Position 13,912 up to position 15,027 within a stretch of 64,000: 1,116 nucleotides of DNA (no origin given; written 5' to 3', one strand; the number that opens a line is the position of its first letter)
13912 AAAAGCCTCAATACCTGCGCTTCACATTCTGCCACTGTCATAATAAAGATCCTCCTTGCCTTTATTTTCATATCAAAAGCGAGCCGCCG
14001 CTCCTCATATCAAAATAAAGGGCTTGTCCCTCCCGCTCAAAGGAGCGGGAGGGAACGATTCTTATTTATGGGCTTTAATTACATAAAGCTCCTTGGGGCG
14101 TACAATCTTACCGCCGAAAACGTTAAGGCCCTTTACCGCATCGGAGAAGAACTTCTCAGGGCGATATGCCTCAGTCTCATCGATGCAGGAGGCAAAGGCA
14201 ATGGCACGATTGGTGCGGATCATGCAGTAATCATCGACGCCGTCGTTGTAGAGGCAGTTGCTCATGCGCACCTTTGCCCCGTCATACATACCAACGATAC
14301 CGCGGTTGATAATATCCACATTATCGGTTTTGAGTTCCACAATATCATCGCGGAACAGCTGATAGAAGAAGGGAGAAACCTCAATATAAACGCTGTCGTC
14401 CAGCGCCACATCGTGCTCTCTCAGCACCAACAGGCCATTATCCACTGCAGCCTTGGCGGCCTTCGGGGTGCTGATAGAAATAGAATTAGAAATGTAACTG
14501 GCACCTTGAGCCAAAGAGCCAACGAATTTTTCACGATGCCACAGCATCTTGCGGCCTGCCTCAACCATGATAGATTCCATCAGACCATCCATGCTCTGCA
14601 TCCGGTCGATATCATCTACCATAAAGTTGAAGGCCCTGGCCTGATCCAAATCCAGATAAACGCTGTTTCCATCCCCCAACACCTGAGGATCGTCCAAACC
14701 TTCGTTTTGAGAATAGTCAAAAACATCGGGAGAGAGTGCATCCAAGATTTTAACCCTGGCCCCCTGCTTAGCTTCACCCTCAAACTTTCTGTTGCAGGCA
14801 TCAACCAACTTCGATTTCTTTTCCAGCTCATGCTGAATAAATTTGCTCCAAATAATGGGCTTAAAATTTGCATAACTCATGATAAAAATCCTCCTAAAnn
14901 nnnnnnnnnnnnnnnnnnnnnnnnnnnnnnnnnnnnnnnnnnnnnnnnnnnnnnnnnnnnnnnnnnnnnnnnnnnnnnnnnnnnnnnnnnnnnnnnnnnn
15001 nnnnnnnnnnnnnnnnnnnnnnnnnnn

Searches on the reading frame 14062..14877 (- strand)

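Call 65: search_protein_families(library=phrogs, proteins=[window:14062-14877:-], max_evalue=0.00001)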
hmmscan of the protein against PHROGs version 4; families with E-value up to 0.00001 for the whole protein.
window:14062-14877:- (271 aa): 1 family
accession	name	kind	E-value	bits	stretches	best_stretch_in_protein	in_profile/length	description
phrog_267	-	head and packaging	2.8e-27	96.9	1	3-269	38-325/410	major head protein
